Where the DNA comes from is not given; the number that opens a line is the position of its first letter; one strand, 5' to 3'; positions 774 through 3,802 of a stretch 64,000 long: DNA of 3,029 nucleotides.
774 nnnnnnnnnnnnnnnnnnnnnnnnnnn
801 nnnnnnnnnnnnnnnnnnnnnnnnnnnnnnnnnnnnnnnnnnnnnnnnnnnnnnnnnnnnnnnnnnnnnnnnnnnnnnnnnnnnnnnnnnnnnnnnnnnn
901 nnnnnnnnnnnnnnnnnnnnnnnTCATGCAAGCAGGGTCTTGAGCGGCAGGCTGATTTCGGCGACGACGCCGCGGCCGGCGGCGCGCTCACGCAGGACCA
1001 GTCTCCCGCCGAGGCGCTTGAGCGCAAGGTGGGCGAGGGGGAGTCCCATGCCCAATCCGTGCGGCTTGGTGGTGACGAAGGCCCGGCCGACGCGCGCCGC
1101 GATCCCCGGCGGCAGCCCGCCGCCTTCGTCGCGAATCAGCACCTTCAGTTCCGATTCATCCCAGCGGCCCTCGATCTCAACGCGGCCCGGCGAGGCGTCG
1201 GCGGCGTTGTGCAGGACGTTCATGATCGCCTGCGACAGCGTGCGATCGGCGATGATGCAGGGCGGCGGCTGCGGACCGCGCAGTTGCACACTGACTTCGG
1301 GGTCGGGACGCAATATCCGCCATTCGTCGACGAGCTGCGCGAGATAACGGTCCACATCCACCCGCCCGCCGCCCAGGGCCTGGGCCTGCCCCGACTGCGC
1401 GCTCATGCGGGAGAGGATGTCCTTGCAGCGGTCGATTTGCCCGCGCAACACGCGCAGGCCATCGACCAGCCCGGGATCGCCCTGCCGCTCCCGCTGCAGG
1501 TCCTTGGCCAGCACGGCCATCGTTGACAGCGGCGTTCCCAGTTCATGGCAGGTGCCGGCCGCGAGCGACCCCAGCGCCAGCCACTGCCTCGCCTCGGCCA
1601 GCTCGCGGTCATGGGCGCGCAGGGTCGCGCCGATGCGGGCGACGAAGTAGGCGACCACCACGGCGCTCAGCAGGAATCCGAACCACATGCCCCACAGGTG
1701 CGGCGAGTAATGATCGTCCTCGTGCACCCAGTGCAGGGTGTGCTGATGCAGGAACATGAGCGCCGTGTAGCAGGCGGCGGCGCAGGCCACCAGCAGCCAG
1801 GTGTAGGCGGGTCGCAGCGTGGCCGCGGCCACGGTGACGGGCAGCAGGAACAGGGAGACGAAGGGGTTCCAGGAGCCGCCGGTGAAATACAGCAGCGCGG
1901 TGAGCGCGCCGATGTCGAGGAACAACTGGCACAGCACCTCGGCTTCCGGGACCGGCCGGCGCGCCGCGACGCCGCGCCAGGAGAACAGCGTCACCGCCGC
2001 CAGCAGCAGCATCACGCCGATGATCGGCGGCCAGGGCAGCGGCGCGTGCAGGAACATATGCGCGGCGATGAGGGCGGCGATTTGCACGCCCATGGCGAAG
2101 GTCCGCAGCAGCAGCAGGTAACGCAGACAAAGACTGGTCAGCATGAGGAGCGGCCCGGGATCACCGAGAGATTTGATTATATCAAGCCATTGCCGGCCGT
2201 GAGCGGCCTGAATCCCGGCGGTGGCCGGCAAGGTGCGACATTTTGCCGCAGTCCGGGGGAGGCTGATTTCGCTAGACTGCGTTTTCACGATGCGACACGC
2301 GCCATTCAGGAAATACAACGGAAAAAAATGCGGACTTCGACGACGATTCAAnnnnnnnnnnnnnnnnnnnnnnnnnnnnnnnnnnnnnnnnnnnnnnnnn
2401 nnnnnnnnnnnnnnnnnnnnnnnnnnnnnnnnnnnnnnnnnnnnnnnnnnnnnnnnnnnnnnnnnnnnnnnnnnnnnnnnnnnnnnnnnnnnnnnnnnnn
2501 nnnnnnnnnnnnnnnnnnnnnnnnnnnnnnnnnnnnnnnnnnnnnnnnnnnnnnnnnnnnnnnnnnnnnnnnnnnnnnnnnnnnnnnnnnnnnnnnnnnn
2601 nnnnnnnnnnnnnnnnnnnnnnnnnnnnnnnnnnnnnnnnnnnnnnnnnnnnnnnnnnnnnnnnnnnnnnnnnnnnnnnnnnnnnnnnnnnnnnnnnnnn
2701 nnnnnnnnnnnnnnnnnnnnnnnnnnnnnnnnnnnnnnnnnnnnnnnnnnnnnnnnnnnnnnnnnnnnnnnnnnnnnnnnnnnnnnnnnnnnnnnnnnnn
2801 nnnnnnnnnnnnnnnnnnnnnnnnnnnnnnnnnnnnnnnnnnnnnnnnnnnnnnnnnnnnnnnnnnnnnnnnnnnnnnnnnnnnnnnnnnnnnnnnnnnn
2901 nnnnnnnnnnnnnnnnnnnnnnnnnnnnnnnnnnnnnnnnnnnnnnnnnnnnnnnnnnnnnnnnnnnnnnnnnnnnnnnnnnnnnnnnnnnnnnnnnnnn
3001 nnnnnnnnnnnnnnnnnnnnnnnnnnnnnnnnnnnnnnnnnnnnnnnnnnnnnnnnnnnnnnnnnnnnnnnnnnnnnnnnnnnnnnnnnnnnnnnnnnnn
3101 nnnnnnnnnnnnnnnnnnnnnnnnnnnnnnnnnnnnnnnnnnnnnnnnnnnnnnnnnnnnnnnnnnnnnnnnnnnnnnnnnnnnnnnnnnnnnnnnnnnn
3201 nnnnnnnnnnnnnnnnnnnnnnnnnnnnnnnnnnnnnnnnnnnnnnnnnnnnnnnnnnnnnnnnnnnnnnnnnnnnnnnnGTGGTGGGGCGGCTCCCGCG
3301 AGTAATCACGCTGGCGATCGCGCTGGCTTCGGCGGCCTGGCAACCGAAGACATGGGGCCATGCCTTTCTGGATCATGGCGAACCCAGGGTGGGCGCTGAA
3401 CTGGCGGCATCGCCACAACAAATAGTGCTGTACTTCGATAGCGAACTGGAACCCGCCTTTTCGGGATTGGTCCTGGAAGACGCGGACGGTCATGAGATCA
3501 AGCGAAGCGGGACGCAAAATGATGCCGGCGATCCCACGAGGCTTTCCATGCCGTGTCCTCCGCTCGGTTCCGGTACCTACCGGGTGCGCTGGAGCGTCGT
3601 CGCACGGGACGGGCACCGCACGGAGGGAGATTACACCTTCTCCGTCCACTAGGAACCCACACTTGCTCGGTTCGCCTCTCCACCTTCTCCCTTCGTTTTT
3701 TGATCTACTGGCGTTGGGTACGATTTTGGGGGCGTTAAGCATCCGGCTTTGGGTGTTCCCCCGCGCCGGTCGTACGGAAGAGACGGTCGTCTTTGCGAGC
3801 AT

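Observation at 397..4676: Candidate redox-regulated two-membrane copper import system: RegBA divergent from a His1 barrel, CopC and CopD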

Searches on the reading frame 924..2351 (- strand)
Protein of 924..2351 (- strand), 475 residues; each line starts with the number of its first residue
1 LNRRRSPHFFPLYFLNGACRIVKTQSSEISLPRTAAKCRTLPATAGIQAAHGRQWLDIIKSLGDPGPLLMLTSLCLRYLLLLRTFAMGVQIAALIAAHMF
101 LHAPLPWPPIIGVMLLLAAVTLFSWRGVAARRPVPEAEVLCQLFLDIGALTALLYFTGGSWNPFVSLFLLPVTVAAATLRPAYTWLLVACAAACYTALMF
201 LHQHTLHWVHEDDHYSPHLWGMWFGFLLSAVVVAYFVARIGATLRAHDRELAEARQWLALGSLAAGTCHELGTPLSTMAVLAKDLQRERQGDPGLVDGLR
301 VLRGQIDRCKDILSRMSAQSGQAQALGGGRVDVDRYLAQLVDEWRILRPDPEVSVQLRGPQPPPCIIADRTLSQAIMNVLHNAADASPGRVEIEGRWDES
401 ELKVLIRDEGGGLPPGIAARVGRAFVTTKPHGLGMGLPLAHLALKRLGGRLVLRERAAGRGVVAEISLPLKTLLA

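Call 4: search_protein_families(library=pfam, proteins=[window:924-2351:-], max_evalue=0.01)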
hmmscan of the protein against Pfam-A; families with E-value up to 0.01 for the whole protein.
window:924-2351:- (475 aa): 3 families
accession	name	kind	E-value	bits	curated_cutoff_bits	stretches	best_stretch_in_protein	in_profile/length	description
PF02518.31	HATPase_c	-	2.9e-13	50.6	26.4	1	370-471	4-110/111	Histidine kinase-, DNA gyrase B-, and HSP90-like ATPase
PF25323.1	6TM_PilS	-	2.5e-05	24.5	27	1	120-214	61-157/189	PilS-like transmembrane domain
PF00512.31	HisKA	-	7.4e-05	23.2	26.9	1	260-316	2-57/66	His Kinase A (phospho-acceptor) domain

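Call 8: search_protein_families(library=ncbifam, proteins=[window:924-2144:-], max_evalue=0.01)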
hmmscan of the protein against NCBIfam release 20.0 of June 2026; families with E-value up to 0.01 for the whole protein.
window:924-2144:- (406 aa): 46 families (the best 25 are shown)
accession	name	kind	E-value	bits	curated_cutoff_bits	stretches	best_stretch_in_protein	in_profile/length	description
NF033792.0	ActS_PrrB_HisK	equivalog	3.1e-69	233.8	350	1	5-403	8-421/423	ActS/PrrB/RegB family redox-sensitive histidine kinase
NF045988.1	HisKinRegBRhodob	equivalog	5.8e-43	146.9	570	1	6-383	19-415/462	sensor histidine kinase RegB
NF040750.1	tetrathio_HK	equivalog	4.7e-21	74.9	750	1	170-390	317-544/555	tetrathionate respiration histidine kinase TtrS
NF008468.0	PRK11360.1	equivalog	7.3e-18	64.2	646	1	179-402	384-609/616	two-component system sensor histidine kinase AtoS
NF007688.0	PRK10364.1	equivalog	7.1e-17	61.3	479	1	158-402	207-452/460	two-component system sensor histidine kinase ZraS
NF047794.1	HisKinPtgB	equivalog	3.8e-15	55.2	1000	1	171-385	422-640/656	two-component system sensor histidine kinase PgtB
TIGR02916.1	PEP_his_kin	equivalog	4.7e-14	51.9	300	1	179-400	463-679/679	XrtA/PEP-CTERM system histidine kinase PrsK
NF046026.1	HisKinCckACaul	equivalog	2.8e-13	48.9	1000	1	179-403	290-534/678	cell cycle histidine kinase CckA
NF008312.0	PRK11100.1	equivalog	5.2e-12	45.3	356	1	199-402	264-475/477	two-component system sensor histidine kinase CreC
NF038348.1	T2SS_HK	subfamily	8.4e-12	44.3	450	1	302-401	471-573/574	histidine kinase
NF010411.0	PRK13837.1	equivalog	3.4e-11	41.9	647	1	168-402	427-676/828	two-component system VirA-like sensor kinase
NF053867.1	SprKinKinDBac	equivalog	5e-11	41.7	775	1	177-402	272-498/500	sporulation kinase KinD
NF040691.1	MtrAB_MtrB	equivalog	1.7e-10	40.5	450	1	199-400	279-491/507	MtrAB system histidine kinase MtrB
NF052574.1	HisKinEspCMyxo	equivalog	7.6e-10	37.6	1200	1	174-400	401-636/785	serine histidine kinase EspC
NF041880.1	EPS_EpsF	equivalog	2.1e-09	36.4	900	1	198-385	281-476/492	response regulator EpsF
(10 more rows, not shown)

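Call 44: find_homologous_proteins(query=window:924-2144:-, max_evalue=1e-20)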
Query window:924-2144:- (406 aa): 905 proteins with E <= 1e-20 among 8000 candidates; the best 120 are listed.
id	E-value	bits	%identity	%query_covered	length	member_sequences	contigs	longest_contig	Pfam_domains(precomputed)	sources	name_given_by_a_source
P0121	2.1e-268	908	100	100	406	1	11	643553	PF25323.3,PF02518.32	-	-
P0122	7.9e-219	745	80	100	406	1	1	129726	PF02518.32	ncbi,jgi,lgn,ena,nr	ncbi:MAG TPA: ATP-binding protein [Gammaproteobacteria bacterium]|nr:ATP-binding protein [Gammaprote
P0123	8.3e-195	665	75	100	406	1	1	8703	PF02518.32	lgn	-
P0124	1.9e-181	621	73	96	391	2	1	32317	PF25323.3,PF02518.32,PF00512.32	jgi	jgi:two-component system sensor histidine kinase RegB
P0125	1.8e-170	585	66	96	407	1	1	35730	PF02518.32,PF00512.32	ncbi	ncbi:MAG: ATP-binding protein [Chromatiales bacterium]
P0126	2.2e-164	565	63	100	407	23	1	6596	PF25323.3,PF02518.32,PF00512.32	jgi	-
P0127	1.6e-163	562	65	97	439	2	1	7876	PF02518.32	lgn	-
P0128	2.7e-160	552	62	100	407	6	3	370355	PF25323.3,PF02518.32,PF00512.32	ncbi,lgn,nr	ncbi:MAG: Sensor histidine kinase RegB [Gammaproteobacteria bacterium]|nr:Sensor histidine kinase Re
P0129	4.2e-157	541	63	100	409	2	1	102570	PF02518.32,PF00512.32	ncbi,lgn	-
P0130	9.9e-157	540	61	100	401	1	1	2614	PF02518.32,PF00512.32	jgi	jgi:two-component system sensor histidine kinase RegB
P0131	6.3e-155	534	63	100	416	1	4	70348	PF02518.32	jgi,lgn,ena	jgi:two-component system sensor histidine kinase RegB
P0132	3.9e-152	525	60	100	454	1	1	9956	PF02518.32,PF00512.32,PF13589.13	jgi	jgi:two-component system sensor histidine kinase RegB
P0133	5.1e-152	525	61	100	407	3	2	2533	PF02518.32,PF00512.32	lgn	-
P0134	1.3e-146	507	59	100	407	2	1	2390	PF02518.32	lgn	-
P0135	4.4e-142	492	62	88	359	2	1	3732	PF02518.32,PF00512.32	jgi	jgi:two-component system sensor histidine kinase RegB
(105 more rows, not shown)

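Call 45: find_encoding_contigs(protein=P0122, flank=5000, max_places=1)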
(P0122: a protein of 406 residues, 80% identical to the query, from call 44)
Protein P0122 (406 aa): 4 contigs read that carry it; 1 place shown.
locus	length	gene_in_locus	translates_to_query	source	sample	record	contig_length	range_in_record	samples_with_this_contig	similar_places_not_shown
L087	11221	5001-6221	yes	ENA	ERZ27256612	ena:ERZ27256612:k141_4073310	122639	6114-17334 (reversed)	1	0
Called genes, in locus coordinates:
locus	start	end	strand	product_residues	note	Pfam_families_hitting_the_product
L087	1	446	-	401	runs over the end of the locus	PF01594:AI-2E_transport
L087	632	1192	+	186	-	-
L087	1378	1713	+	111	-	PF13442:Cytochrome_CBB3, PF00034:Cytochrom_C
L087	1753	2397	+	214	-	PF02630:SCO1-SenC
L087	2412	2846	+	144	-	PF04314:LpqE-like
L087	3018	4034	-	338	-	-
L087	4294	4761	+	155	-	PF03190:Thioredox_DsbH (weak), PF00085:Thioredoxin (weak), PF13899:Thioredoxin_7, PF13098:Thioredoxin_2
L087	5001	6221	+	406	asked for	PF02518:HATPase_c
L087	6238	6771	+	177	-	PF00072:Response_reg, PF02954:HTH_8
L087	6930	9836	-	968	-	PF00675:Peptidase_M16, PF05193:Peptidase_M16_C, PF08367:M16C_assoc, PF05193:Peptidase_M16_C, PF22516:PreP_C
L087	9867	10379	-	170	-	PF00210:Ferritin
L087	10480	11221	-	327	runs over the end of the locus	PF00126:HTH_1, PF03466:LysR_substrate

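Call 46: find_encoding_contigs(protein=P0124, flank=5000, max_places=1)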
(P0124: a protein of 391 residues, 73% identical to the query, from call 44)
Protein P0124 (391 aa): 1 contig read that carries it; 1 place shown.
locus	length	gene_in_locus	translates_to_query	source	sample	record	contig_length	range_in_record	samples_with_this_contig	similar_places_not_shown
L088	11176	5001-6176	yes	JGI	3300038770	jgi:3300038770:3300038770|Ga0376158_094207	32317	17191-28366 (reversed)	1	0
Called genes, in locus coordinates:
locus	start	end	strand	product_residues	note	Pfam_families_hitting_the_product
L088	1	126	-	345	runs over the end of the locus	PF02547:Queuosine_synth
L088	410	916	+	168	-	PF26672:DUF1631_3rd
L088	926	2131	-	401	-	PF01594:AI-2E_transport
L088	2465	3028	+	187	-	-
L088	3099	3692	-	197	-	PF00578:AhpC-TSA, PF08534:Redoxin, PF00085:Thioredoxin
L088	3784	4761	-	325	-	-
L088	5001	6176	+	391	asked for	PF25323:6TM_PilS (faint), PF00512:HisKA (weak), PF02518:HATPase_c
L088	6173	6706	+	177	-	PF00072:Response_reg, PF02954:HTH_8, PF13556:HTH_30 (weak)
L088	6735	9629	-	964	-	PF00675:Peptidase_M16, PF05193:Peptidase_M16_C, PF08367:M16C_assoc, PF05193:Peptidase_M16_C, PF22516:PreP_C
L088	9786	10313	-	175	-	PF00210:Ferritin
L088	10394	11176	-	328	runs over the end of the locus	PF00126:HTH_1, PF03466:LysR_substrate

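Call 47: find_encoding_contigs(protein=P0125, flank=5000, max_places=1)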
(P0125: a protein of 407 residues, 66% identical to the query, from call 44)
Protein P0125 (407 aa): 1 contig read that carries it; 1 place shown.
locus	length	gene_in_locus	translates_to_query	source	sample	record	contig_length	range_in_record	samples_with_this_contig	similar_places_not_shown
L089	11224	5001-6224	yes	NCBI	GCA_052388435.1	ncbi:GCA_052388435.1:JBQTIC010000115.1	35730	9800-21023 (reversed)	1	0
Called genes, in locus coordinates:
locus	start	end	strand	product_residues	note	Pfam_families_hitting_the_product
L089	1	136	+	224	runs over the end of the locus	PF02108:FliH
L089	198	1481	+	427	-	PF00006:ATP-synt_ab, PF18269:T3SS_ATPase_C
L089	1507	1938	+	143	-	PF02050:FliJ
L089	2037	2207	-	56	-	-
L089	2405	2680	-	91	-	-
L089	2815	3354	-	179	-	PF00034:Cytochrom_C, PF13442:Cytochrome_CBB3 (weak)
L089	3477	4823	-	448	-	PF00174:Oxidored_molyb, PF03404:Mo-co_dimer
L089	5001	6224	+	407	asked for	PF00512:HisKA (faint), PF02518:HATPase_c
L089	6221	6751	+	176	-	PF00072:Response_reg, PF02954:HTH_8, PF13556:HTH_30 (weak)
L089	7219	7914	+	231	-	PF01346:FKBP_N, PF00254:FKBP_C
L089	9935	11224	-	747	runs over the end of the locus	-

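Call 48: find_encoding_contigs(protein=P0128, flank=5000, max_places=1)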
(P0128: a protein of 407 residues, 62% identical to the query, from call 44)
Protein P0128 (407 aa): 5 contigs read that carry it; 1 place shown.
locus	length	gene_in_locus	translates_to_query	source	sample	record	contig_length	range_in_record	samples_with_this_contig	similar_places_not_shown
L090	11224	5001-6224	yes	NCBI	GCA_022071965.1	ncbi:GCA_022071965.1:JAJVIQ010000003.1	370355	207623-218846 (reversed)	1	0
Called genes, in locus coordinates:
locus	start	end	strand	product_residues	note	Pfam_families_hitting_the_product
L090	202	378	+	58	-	-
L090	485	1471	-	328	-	PF01699:Na_Ca_ex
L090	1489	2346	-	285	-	PF00582:Usp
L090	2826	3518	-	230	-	PF00034:Cytochrom_C, PF13442:Cytochrome_CBB3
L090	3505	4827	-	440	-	PF00174:Oxidored_molyb, PF03404:Mo-co_dimer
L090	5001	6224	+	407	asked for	PF25323:6TM_PilS, PF00512:HisKA (weak), PF02518:HATPase_c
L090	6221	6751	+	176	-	PF00072:Response_reg, PF02954:HTH_8, PF13556:HTH_30 (weak)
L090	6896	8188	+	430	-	PF08668:HDOD, PF01966:HD (weak)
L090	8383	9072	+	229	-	PF01346:FKBP_N, PF00254:FKBP_C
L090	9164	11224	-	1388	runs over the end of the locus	-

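Call 51: search_protein_families(library=pfam, proteins=[L088:3784-4761:-, L087:3018-4034:-, L088:3099-3692:-, L087:4294-4761:+, L087:2412-2846:+, L087:1753-2397:+, L087:632-1192:+], max_evalue=1)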
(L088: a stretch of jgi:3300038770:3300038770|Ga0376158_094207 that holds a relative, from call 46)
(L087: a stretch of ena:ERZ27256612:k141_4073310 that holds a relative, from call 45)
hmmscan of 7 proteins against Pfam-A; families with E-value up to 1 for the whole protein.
L088:3784-4761:- (325 aa): 0 families

L087:3018-4034:- (338 aa): 1 family
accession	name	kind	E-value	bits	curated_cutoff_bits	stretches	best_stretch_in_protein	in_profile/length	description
PF13505.12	OMP_b-brl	-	0.052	14.1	28.7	0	101-146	124-164/175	Outer membrane protein beta-barrel domain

L088:3099-3692:- (197 aa): 7 families
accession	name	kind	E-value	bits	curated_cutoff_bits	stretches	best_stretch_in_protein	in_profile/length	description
PF00578.27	AhpC-TSA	-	3.7e-15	56.4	26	1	53-161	4-121/124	AhpC/TSA family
PF08534.16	Redoxin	-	6.5e-09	36.2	26.6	1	64-179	22-147/148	Redoxin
PF00085.26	Thioredoxin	-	7e-08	32.9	23.5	1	71-139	19-83/103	Thioredoxin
PF13905.12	Thioredoxin_8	-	0.00025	21.7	27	1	72-131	3-64/94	Thioredoxin-like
PF13899.12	Thioredoxin_7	-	0.016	15.8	27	1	59-86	6-33/83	Thioredoxin-like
PF13728.12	TraF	-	0.042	14.1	23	1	63-122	122-178/224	F plasmid transfer operon protein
PF14595.12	Thioredoxin_9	-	0.15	12.4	25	1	37-107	9-78/129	Thioredoxin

L087:4294-4761:+ (155 aa): 9 families
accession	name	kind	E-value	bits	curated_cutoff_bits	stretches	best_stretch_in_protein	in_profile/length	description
PF13899.12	Thioredoxin_7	-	1.5e-12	47.9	27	1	34-119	2-83/83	Thioredoxin-like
PF03190.21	Thioredox_DsbH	-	3.4e-06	27.6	27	1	39-144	27-134/163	Protein of unknown function, DUF255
PF00085.26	Thioredoxin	-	7.6e-06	26.3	23.5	1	47-94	16-62/103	Thioredoxin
PF13098.12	Thioredoxin_2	-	4.3e-05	24.3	27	1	45-103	1-71/104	Thioredoxin-like domain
PF00578.27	AhpC-TSA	-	0.00089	19.6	26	1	45-104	23-81/124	AhpC/TSA family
PF14595.12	Thioredoxin_9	-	0.0014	19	25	1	45-117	37-104/129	Thioredoxin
PF08534.16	Redoxin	-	0.0033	17.7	26.6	1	39-68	19-48/148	Redoxin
PF13905.12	Thioredoxin_8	-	0.0057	17.4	27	1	49-79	1-31/94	Thioredoxin-like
PF11381.13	DUF3185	-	0.11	12.9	25.3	1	14-58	5-49/59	Protein of unknown function (DUF3185)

L087:2412-2846:+ (144 aa): 1 family
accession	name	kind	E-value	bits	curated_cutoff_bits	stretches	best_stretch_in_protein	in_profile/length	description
PF04314.18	PCuAC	-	1.9e-35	121.5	29.4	1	25-131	3-109/109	Copper chaperone PCu(A)C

L087:1753-2397:+ (214 aa): 2 families
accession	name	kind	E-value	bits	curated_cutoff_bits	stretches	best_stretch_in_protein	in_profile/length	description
PF02630.20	SCO1-SenC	-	1.5e-41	142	22.8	1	50-185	2-133/134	SCO1/SenC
PF00578.27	AhpC-TSA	-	0.0028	18.1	26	1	51-100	7-56/124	AhpC/TSA family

L087:632-1192:+ (186 aa): 0 families

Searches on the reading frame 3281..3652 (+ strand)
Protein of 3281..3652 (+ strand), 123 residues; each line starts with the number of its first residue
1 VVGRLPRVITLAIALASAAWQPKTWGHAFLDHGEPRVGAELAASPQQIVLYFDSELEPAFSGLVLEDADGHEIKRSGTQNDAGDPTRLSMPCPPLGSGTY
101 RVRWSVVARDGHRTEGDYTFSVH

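Call 4: search_protein_families(library=pfam, proteins=[window:3281-3652:+], max_evalue=0.01)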
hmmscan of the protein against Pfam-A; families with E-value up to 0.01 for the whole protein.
window:3281-3652:+ (123 aa): 1 family
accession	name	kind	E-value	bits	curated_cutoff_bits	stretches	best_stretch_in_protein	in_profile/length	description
PF04234.18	CopC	-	1.9e-21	77.3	23.3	1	27-122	1-92/92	CopC domain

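Call 8: search_protein_families(library=ncbifam, proteins=[window:3281-3652:+], max_evalue=0.01)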
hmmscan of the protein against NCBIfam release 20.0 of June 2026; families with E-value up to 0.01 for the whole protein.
window:3281-3652:+ (123 aa): 2 families
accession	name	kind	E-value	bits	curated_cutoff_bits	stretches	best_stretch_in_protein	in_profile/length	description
NF007636.0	PRK10301.1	equivalog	1.7e-24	86.1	129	1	11-122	12-123/124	CopC domain-containing protein YobA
NF033814.1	copper_CopC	equivalog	3e-21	75.8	95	1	21-122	5-106/107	copper homeostasis periplasmic binding protein CopC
